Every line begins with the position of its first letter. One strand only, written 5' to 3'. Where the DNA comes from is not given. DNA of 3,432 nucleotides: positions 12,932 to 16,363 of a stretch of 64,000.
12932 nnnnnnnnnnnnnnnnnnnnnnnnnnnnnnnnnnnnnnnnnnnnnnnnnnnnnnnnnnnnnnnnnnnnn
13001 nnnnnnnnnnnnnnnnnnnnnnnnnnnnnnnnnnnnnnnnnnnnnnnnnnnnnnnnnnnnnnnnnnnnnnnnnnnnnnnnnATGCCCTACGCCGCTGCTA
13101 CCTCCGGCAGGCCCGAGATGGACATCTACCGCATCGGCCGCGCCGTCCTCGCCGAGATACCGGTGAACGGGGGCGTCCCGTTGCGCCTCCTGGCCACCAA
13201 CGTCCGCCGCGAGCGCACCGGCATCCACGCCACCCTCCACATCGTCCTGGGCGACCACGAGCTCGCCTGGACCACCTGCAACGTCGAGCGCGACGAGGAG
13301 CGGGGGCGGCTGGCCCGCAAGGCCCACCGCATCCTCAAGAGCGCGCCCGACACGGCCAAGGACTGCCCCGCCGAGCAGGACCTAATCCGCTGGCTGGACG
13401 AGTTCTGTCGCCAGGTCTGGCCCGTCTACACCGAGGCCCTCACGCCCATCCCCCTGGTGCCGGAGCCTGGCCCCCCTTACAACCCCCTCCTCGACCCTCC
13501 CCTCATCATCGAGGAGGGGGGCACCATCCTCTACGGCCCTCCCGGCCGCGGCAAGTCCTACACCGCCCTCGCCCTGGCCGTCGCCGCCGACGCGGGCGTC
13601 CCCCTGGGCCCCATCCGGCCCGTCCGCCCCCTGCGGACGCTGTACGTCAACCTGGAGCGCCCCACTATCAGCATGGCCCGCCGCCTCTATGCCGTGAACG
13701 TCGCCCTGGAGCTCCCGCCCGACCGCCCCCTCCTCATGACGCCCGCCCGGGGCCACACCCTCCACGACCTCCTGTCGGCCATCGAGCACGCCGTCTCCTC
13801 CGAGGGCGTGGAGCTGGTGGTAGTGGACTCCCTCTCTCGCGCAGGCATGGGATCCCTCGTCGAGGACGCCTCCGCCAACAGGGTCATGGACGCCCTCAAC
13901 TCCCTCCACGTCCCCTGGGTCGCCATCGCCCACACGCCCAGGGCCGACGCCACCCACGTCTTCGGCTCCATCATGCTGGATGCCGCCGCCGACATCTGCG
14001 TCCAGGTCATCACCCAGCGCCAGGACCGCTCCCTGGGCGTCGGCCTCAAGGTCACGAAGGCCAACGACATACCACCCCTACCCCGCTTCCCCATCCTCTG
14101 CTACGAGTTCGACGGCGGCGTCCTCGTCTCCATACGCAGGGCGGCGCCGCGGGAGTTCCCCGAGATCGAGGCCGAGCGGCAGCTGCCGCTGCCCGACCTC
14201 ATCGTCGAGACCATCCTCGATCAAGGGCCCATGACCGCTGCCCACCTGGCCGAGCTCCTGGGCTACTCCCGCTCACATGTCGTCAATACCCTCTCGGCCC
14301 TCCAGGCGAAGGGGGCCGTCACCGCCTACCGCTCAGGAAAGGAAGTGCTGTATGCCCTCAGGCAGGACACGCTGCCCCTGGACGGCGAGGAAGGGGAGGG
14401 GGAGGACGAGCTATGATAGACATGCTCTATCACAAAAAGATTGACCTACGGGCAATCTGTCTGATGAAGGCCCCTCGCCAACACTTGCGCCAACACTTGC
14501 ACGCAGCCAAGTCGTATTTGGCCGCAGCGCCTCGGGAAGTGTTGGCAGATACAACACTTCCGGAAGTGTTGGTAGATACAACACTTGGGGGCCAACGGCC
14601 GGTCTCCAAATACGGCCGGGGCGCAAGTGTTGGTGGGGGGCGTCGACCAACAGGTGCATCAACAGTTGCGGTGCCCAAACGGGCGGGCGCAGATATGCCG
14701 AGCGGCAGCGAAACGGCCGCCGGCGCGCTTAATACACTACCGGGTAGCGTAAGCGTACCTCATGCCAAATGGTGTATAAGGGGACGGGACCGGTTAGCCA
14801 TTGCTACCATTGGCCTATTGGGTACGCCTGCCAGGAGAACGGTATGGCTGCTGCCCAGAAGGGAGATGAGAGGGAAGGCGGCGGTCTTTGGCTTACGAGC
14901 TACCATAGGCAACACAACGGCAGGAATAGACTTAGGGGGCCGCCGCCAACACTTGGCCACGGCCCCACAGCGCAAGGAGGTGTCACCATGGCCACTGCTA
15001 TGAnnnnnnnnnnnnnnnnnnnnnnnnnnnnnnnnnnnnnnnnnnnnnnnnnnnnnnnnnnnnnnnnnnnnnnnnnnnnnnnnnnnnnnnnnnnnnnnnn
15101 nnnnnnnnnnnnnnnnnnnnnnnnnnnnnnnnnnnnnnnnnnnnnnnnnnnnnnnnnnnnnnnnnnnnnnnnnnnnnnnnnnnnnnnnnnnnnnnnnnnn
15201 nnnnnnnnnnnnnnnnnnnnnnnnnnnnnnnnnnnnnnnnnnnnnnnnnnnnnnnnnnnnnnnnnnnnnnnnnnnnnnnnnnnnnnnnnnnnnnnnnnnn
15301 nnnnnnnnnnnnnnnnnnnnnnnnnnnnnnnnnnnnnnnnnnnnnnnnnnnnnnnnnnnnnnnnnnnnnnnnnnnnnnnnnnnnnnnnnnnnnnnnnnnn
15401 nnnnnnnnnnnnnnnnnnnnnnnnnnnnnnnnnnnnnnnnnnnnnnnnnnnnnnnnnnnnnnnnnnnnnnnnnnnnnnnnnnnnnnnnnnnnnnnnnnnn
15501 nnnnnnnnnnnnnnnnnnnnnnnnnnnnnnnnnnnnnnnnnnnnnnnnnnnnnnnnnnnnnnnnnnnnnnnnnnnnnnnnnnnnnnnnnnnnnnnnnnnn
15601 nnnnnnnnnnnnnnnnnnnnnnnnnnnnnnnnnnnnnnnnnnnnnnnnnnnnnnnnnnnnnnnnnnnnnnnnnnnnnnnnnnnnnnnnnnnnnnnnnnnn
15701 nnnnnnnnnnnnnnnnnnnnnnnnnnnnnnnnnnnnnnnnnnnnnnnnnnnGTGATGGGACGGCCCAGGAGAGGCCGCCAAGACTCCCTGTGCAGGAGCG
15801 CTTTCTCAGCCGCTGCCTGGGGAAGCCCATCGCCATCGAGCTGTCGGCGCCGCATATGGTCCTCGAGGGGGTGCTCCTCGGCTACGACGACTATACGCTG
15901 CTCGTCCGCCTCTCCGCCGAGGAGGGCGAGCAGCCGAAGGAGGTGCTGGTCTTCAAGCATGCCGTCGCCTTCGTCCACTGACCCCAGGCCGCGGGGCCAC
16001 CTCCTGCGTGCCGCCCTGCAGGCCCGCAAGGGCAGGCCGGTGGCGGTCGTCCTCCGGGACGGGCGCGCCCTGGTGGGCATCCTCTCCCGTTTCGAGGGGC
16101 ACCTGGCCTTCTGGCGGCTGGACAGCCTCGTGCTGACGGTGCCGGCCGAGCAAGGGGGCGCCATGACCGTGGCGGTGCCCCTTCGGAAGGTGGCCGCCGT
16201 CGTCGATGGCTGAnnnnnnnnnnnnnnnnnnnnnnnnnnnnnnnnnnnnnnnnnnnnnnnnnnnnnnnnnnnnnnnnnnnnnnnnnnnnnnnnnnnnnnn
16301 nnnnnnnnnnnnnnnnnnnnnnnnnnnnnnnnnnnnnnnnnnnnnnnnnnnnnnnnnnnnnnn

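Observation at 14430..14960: Iteron cluster immediately downstream of the RepA-like AAA_25 gene: candidate vegetative origin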

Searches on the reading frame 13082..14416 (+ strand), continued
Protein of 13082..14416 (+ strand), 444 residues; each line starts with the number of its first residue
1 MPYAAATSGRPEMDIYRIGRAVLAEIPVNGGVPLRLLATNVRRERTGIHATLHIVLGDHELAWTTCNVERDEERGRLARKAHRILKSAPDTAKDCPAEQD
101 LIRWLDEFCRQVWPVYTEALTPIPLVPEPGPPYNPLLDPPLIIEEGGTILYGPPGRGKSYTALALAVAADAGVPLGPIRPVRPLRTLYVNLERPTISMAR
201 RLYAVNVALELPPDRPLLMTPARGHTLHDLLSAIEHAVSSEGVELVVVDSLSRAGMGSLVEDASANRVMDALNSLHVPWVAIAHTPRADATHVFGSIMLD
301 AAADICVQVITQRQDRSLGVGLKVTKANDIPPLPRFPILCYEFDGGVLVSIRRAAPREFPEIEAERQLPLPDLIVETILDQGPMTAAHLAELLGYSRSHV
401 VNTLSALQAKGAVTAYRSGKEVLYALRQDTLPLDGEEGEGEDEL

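Call 70: search_protein_families(library=pfam, proteins=[P0026, P0048, P0005, P0008], max_evalue=0.001)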
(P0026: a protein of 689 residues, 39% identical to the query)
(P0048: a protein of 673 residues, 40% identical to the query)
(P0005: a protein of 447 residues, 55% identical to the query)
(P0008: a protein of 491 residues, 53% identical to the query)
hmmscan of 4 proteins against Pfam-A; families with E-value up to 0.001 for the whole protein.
P0026 (689 aa): 3 families
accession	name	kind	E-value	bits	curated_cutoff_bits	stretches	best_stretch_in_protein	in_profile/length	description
PF01807.25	Zn_ribbon_DnaG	-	7.9e-30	103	24.9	1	5-92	7-94/98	CHC2 zinc finger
PF13481.12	AAA_25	-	3.8e-16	59.7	27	1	393-537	18-177/195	AAA domain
PF13401.12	AAA_22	-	0.00038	21.2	27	1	409-514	6-95/130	AAA domain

P0048 (673 aa): 4 families
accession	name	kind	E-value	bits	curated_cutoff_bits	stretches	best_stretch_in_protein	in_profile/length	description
PF13481.12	AAA_25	-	1.3e-15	58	27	1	371-508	26-178/195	AAA domain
PF13155.12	Toprim_2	-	2.6e-06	28.1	22.1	1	145-226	1-86/88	Toprim-like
PF01751.28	Toprim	-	0.00073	20.1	23.1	0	143-216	1-93/96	Toprim domain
PF01807.25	Zn_ribbon_DnaG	-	0.00081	19.6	24.9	0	10-54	21-62/98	CHC2 zinc finger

P0005 (447 aa): 4 families
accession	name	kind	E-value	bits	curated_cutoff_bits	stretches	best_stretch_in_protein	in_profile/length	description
PF13481.12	AAA_25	-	1.3e-22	80.8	27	1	135-285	25-191/195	AAA domain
PF24034.1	DUF7343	-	1e-06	28.9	27.6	1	376-420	11-56/62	Domain of unknown function (DUF7343)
PF13401.12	AAA_22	-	1.8e-05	25.5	27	1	145-255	7-98/130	AAA domain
PF01047.28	MarR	-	0.00061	20.1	24.6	0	372-413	7-48/59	MarR family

P0008 (491 aa): 7 families
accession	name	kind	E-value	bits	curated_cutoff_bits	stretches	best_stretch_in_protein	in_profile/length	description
PF13481.12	AAA_25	-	4.1e-22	79.2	27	1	182-331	27-192/195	AAA domain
PF24034.1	DUF7343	-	2.5e-06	27.7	27.6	1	418-465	8-56/62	Domain of unknown function (DUF7343)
PF12802.13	MarR_2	-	1.6e-05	25.4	27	1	416-455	8-48/61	MarR family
PF09339.16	HTH_IclR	-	2.6e-05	24.3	22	1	418-455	8-46/52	IclR helix-turn-helix domain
PF13412.12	HTH_24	-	7e-05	22.8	21.9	1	418-457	8-47/48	Winged helix-turn-helix DNA-binding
PF01047.28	MarR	-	0.00019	21.7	24.6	1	417-455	7-45/59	MarR family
PF13401.12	AAA_22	-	0.00025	21.8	27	0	191-300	8-98/130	AAA domain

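Call 73: find_related_loci(query=A1, collection=viral_contigs, flank=4000)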
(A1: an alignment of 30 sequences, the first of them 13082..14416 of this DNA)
Query A1 (444 aa) in viral_contigs; peptide patterns used: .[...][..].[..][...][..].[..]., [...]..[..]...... (x = any residue, [..] = any of these).
72 stretches matched a pattern; 62 encode a relative of the query (tblastn E <= 1e-3); 62 distinct loci.
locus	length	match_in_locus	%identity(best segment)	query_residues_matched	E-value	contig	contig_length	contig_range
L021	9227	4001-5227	39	1-427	3e-88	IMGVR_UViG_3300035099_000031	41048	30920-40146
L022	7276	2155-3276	41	31-406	8e-88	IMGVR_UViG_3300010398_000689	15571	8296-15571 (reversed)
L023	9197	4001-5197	42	19-424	7e-87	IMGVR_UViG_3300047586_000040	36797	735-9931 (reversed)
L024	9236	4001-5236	40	11-428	1e-84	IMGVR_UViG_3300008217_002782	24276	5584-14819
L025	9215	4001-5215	38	19-429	4e-84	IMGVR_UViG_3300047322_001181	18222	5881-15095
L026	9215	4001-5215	38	19-429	4e-84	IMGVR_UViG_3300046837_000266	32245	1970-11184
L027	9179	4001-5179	37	32-427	1e-83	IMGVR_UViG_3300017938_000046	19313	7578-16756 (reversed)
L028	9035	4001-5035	44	43-407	4e-82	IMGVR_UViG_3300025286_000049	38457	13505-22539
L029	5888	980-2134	40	38-429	1e-81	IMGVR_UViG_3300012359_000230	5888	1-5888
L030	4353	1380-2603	38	13-427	8e-82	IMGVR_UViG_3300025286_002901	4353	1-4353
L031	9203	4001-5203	38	31-436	7e-82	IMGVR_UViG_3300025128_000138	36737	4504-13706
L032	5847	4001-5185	41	31-427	2e-81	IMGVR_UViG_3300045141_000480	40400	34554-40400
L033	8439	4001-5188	40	31-426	1e-80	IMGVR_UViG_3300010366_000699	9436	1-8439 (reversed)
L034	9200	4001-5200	39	21-426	6e-80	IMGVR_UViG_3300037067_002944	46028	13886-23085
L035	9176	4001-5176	41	32-428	3e-79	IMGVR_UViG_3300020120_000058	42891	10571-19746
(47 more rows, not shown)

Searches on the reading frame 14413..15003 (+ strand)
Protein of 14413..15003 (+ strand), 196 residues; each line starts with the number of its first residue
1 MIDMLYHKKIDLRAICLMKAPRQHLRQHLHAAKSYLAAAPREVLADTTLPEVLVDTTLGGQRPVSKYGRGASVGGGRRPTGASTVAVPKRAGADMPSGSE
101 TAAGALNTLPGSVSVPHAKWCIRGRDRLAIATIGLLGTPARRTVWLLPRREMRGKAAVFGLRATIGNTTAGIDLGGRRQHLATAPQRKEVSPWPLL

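Call 11: search_protein_families(library=pfam, proteins=[window:14413-15003:+], max_evalue=0.01)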
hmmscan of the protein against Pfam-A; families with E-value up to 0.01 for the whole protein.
window:14413-15003:+ (196 aa): 0 families

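Call 22: search_protein_families(library=phrogs, proteins=[window:14413-15003:+], max_evalue=0.01)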
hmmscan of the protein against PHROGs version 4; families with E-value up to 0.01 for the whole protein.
window:14413-15003:+ (196 aa): 0 families

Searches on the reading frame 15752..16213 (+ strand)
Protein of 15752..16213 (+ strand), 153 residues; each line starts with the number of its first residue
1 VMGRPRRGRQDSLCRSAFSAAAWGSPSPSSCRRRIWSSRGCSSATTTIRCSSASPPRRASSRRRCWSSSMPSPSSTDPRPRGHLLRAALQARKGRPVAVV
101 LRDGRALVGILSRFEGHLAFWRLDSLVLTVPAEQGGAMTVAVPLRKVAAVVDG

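Call 11: search_protein_families(library=pfam, proteins=[window:15752-16213:+], max_evalue=0.01)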
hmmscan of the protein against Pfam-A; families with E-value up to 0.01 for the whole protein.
window:15752-16213:+ (153 aa): 1 family
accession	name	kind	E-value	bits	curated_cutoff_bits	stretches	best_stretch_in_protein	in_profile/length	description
PF01423.28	LSM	-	0.0034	17.5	23.4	1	89-118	3-32/66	LSM domain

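Call 22: search_protein_families(library=phrogs, proteins=[window:15752-16213:+], max_evalue=0.01)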
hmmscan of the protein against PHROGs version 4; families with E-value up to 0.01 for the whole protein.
window:15752-16213:+ (153 aa): 0 families
